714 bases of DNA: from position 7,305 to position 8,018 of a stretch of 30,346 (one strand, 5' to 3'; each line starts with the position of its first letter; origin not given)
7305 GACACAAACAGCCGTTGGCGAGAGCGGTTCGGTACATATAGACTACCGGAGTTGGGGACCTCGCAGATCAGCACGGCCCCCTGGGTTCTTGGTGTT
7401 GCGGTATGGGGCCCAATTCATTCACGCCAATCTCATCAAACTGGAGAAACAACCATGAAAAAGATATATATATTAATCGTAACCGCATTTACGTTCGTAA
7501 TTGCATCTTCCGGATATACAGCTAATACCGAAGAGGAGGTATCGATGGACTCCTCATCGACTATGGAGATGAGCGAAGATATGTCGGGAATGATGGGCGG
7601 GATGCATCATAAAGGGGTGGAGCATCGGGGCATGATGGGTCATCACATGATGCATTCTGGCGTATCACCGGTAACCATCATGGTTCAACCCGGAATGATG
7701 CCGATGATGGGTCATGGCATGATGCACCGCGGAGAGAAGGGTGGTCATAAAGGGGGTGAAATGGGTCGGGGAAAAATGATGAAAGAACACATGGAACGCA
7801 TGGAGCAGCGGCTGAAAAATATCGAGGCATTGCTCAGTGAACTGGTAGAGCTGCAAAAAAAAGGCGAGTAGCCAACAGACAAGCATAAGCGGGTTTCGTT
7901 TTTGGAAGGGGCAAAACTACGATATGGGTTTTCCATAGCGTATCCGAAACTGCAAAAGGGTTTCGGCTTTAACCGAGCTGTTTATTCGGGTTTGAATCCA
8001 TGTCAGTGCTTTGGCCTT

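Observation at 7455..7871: Secreted Met/His-rich protein with a C-terminal coiled coil: putative Cu(I)/Ag(I) sponge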

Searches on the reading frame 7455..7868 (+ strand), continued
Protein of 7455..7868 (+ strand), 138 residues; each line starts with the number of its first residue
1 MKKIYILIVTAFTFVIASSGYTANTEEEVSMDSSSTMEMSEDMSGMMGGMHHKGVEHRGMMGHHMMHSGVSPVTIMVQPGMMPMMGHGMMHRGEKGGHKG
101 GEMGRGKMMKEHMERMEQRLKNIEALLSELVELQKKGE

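Call 37: search_protein_families(library=ncbifam, alignment_id=A2, max_evalue=0.01)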
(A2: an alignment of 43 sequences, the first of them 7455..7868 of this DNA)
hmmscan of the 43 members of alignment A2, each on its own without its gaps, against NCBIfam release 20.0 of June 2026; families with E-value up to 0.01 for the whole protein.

A. member 1, window:7455-7868:+ (138 aa): 1 family
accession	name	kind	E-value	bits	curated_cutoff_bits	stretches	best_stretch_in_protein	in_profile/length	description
TIGR02976.1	phageshock_pspB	equivalog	0.0013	19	51.7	1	71-129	8-67/75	envelope stress response membrane protein PspB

B. families by the number of members that match (of 43 scanned): 7 families
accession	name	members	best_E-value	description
NF048001.1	GTP_morpho_1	3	0.0027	GTA head formation protein, RCAP_rcc01685 family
TIGR02976.1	phageshock_pspB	1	0.0013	envelope stress response membrane protein PspB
NF033636.1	acid_shock_Asr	1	0.0029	acid resistance repetitive basic protein Asr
TIGR04418.1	PriB_gamma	1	0.0064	primosomal replication protein N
NF047706.1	LIC12611_phage_tail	1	0.0082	LIC12611 family phage tail protein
NF050188.1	OxThioModRiPPHvfA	1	0.0084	oxazolone/thioamide-modified RiPP metallophore HvfA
NF033492.1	podovir_small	1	0.0089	putative phage replication protein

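Call 49: list_cluster_members(proteins=[P0064, P0071, P0081, P0085, P0089, P0108, P0135, P0156, P0167, P0104])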
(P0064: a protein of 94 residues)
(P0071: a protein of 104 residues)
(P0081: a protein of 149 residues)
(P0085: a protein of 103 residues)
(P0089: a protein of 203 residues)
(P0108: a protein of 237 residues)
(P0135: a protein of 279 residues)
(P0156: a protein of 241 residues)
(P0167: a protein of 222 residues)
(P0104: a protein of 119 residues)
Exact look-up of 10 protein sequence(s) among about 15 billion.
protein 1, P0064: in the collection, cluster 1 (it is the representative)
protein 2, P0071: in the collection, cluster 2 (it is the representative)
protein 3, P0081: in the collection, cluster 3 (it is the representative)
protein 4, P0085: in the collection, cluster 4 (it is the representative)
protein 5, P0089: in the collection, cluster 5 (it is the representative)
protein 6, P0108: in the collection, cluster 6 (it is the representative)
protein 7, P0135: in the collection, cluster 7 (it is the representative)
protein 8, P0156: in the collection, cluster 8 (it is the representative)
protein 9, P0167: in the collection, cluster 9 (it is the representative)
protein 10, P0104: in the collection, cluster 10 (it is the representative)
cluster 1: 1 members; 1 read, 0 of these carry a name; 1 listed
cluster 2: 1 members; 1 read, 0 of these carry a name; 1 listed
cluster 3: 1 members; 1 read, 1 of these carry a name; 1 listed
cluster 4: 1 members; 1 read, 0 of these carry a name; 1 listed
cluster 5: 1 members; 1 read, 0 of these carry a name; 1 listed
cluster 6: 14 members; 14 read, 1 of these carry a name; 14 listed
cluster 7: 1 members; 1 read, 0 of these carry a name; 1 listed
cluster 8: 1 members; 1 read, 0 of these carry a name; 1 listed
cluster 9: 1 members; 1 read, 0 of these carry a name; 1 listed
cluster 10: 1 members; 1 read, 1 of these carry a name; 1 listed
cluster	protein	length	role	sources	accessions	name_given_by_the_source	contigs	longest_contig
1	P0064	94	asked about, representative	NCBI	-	-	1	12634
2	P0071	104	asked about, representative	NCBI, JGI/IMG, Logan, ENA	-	-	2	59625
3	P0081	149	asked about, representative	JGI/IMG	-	hypothetical protein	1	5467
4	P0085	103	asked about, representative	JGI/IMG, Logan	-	-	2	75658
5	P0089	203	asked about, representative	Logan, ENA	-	-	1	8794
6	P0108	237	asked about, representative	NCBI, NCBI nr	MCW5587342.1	MAG: hypothetical protein KIS75_14505 [Chromatiales bacterium] | hypothetical protein [Chromatiales bacterium]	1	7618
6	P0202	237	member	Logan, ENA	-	-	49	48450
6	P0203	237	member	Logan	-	-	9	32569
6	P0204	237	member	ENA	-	-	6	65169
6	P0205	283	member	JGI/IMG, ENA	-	-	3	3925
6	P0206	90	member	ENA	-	-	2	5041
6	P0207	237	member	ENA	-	-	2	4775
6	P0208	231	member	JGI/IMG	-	-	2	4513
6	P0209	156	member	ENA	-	-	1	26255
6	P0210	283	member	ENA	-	-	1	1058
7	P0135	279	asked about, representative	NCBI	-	-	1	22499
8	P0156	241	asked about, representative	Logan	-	-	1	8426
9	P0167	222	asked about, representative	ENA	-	-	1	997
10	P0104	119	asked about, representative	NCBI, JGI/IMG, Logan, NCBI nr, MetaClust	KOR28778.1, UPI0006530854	hypothetical protein TI05_16275 [Achromatium sp. WMS3] | status=active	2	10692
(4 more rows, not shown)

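Call 54: search_dna_similar(query=window:7455-7868:+, collection=plasmids, mode=protein, max_rows=10, max_evalue=0.01)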
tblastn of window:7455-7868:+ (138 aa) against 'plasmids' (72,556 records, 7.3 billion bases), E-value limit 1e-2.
No match.

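Call 70: search_protein_families(library=pfam, proteins=[L004:10527-11333:+, L004:11339-12745:+], max_evalue=0.01)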
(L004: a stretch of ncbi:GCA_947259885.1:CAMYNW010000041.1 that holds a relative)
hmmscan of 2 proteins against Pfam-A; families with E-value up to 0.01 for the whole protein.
L004:10527-11333:+ (268 aa): 2 families
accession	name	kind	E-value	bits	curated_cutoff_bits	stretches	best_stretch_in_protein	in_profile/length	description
PF11604.15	CusF_Ec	-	6.5e-51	170.5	27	2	108-174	4-70/72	Copper binding periplasmic protein CusF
PF00313.28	CSD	-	0.0025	18.1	27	0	148-170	37-59/66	'Cold-shock' DNA-binding domain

L004:11339-12745:+ (468 aa): 1 family
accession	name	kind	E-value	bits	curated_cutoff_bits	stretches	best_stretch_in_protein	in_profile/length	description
PF02321.23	OEP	-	3.9e-16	59.8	22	1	271-442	5-185/187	Outer membrane efflux protein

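Call 74: search_solved_structures(query=A1, max_evalue=10, show_alignments=2)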
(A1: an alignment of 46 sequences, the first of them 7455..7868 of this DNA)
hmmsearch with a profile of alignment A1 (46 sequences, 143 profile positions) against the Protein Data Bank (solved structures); distinct sequences matched with E-value up to 10: 6.
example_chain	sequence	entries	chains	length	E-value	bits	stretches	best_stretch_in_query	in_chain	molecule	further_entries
9xqs_E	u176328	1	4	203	0.63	13.2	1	73-135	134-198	PHIKZ161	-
3lt6_A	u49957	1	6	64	0.7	13.1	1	91-137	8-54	Adhesin yadA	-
3bj4_A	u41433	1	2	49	0.77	13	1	99-139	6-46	Potassium voltage-gated channel subfamily KQT member 1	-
8whm_B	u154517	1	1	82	1.3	12.3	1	102-135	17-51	Pleckstrin homology-like domain family B member 2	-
7zkx_A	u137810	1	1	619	5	10.3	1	100-134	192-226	SRSF protein kinase 2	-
6z35_A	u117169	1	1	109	7.2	9.8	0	93-142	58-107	Maquette 2-1ip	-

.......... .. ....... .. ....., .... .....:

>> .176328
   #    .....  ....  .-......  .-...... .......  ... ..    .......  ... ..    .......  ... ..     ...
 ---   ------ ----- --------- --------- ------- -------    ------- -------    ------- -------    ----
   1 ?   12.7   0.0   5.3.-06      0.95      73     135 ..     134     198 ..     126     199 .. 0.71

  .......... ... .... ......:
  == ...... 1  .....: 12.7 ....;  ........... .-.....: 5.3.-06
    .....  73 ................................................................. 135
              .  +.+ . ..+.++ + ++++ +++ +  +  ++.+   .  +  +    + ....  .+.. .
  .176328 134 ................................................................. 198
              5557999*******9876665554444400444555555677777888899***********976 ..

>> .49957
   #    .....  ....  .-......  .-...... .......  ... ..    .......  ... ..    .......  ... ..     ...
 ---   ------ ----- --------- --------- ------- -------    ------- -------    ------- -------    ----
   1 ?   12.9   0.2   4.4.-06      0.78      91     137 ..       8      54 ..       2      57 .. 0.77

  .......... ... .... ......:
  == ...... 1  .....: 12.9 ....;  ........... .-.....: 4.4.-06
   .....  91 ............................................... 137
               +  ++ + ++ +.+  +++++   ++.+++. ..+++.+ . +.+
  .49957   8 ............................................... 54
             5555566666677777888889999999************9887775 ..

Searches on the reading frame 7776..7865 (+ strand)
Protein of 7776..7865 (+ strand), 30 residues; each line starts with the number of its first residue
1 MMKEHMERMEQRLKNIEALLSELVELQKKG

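Call 41: find_related_loci(query=A3, collection=genome_contigs, flank=6000)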
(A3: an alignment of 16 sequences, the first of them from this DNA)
Query A3 (30 aa) in genome_contigs; peptide patterns used: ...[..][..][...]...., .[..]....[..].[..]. (x = any residue, [..] = any of these).
180 stretches matched a pattern; 62 encode a relative of the query (tblastn E <= 1e-3); 62 distinct loci.
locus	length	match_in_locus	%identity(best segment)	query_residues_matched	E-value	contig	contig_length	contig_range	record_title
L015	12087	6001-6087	90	1-29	1e-12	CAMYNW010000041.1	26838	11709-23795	MAG: uncultured Gammaproteobacteria bacterium isolate FCS_M_Gamma_079 genome assembly, contig: scaffold_6155, whole geno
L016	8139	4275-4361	86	1-29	3e-11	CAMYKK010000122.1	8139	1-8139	MAG: uncultured Gammaproteobacteria bacterium isolate FCS_M_Gamma_075 genome assembly, contig: scaffold_13114, whole gen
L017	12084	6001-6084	89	1-28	3e-11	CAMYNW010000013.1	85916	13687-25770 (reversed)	MAG: uncultured Gammaproteobacteria bacterium isolate FCS_M_Gamma_079 genome assembly, contig: scaffold_121, whole genom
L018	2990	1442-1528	83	1-29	3e-10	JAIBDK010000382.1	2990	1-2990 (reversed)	MAG: Gammaproteobacteria bacterium isolate bin.11 k141_4936409_length_2990_cov_23.1695, whole genome shotgun sequence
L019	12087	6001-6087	83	1-29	4e-10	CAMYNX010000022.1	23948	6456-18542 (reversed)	MAG: uncultured Gammaproteobacteria bacterium isolate FCS_M_Gamma_074 genome assembly, contig: scaffold_1723, whole geno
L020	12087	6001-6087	76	1-29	6e-10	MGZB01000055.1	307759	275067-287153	MAG: Gammaproteobacteria bacterium RIFOXYD12_FULL_61_37 rifoxyd3_full_scaffold_94, whole genome shotgun sequence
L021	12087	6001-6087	83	1-29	6e-10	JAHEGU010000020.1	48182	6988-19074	MAG: Gammaproteobacteria bacterium isolate Ww423 NODE_615_length_48182_cov_4.375315, whole genome shotgun sequence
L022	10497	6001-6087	79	1-29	1e-9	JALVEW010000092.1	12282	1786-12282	MAG: Sedimenticola sp. isolate 134-614_metabat2_scaf2bin.133 134-614_scaffold_2677_c1, whole genome shotgun sequence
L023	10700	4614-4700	79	1-29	1e-9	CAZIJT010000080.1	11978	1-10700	MAG TPA_asm: uncultured Thiohalophilus sp. isolate SRP128015_co3_249 genome assembly, contig: NODE_6123_length_11978_cov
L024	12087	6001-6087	76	1-29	1e-9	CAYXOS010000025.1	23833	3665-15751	MAG TPA_asm: uncultured Sedimenticola sp. isolate binchicken_co188_82 genome assembly, contig: NODE_1215_length_23833_co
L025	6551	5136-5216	78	3-29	2e-9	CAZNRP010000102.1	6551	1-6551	MAG TPA_asm: uncultured Thiohalophilus sp. isolate SRP128015_co1_353 genome assembly, contig: NODE_20545_length_6551_cov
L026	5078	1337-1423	76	1-29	4e-9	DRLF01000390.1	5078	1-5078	MAG TPA_asm: Thiolapillus brandeum isolate HyVt-458 HyVt-458_k145_775992, whole genome shotgun sequence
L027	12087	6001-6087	76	1-29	4e-9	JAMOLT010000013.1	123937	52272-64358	MAG: Sedimenticola sp. isolate 4281-140_maxbin2_scaf2bin.001 4281-140_scaffold_20_c1, whole genome shotgun sequence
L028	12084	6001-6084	71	1-28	1e-8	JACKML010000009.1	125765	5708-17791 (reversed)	MAG: Chromatiaceae bacterium isolate HK-STAS-PROT-117 HK-STAS-PROT-117_9, whole genome shotgun sequence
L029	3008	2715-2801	76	1-29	1e-8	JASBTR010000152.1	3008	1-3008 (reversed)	MAG: Gammaproteobacteria bacterium isolate BWSM_42 k141_889152, whole genome shotgun sequence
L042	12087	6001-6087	66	1-29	1e-7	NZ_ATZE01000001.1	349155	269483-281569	Sedimenticola selenatireducens DSM 17993 A3GODRAFT_scaffold_0.1_C, whole genome shotgun sequence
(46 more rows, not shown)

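Call 70: search_protein_families(library=pfam, proteins=[L016:5697-6809:-, L019:1004-4150:-], max_evalue=0.01)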
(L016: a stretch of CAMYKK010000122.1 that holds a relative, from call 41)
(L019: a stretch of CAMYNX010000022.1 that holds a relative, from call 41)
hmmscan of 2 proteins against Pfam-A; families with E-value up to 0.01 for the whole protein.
L016:5697-6809:- (370 aa): 3 families
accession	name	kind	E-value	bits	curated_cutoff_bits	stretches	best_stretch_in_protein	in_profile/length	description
PF07732.21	Cu-oxidase_3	-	7.2e-13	49.1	21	1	109-210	13-117/119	Multicopper oxidase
PF07731.20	Cu-oxidase_2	-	4.3e-12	46.4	20.4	2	124-210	34-136/137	Multicopper oxidase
PF13473.12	Cupredoxin_1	-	0.0031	17.9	27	0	125-189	37-93/104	Cupredoxin-like domain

L019:1004-4150:- (1048 aa): 2 families
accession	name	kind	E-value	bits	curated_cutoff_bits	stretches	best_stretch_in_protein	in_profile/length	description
PF00873.25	ACR_tran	-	3.9e-172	574.9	28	1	12-1024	9-1018/1021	AcrB/AcrD/AcrF family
PF03176.21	MMPL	-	0.0047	16.3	20.5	0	293-490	105-306/333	MMPL family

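Call 79: search_protein_families(library=ncbifam, proteins=[L042:6120-6557:+], max_evalue=0.00001)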
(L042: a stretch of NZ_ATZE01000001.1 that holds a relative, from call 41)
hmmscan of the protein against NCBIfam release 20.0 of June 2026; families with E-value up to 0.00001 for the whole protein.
L042:6120-6557:+ (146 aa): 13 families
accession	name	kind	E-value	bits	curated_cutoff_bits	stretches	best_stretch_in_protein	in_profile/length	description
NF007069.0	PRK09514.1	equivalog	4.7e-27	94.7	143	1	1-142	1-139/141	Zn(2+)-responsive transcriptional regulator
TIGR02043.1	ZntR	equivalog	1.4e-24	86.7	167.95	1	1-132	1-129/131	Zn(2+)-responsive transcriptional regulator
TIGR02051.1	MerR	equivalog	2.2e-23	82.8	150.85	1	3-132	1-123/124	mercury resistance transcriptional regulator MerR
TIGR02044.1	CueR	equivalog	1.2e-20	73.8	147.4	1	4-133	3-126/127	Cu(I)-responsive transcriptional regulator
TIGR02047.1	CadR-PbrR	equivalog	3.7e-19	69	151.45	1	3-107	2-106/127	Cd(II)/Pb(II)-responsive transcriptional regulator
NF010315.0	PRK13752.1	subfamily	1.2e-12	48.1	261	1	2-141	8-140/144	mercury resistance transcriptional regulator MerR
TIGR02054.1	MerD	equivalog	1.4e-12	48.2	103.65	1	3-90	5-90/120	mercuric resistance transcriptional repressor MerD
NF041849.1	trans_regNmlR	equivalog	3e-12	46.6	175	1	4-115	3-114/117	stress response transcriptional regulator NmlR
NF007590.0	PRK10227.1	equivalog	6.5e-12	45.7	244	1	4-133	3-126/135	Cu(I)-responsive transcriptional regulator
TIGR01950.1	SoxR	equivalog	1.6e-09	37.6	116.9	1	2-106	2-106/142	redox-sensitive transcriptional activator SoxR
NF053782.1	ChlnTransRegdde3219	equivalog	1.4e-08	34.6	450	1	11-109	16-108/278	choline utilization transcriptional activator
NF033783.1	coreg_MerD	equivalog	4.8e-08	33.5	170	1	3-103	5-105/121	mercury resistance co-regulator MerD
NF050798.1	TF_FtsR_Actino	equivalog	1.9e-06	28.2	150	1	18-95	22-97/223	transcriptional regulator FtsR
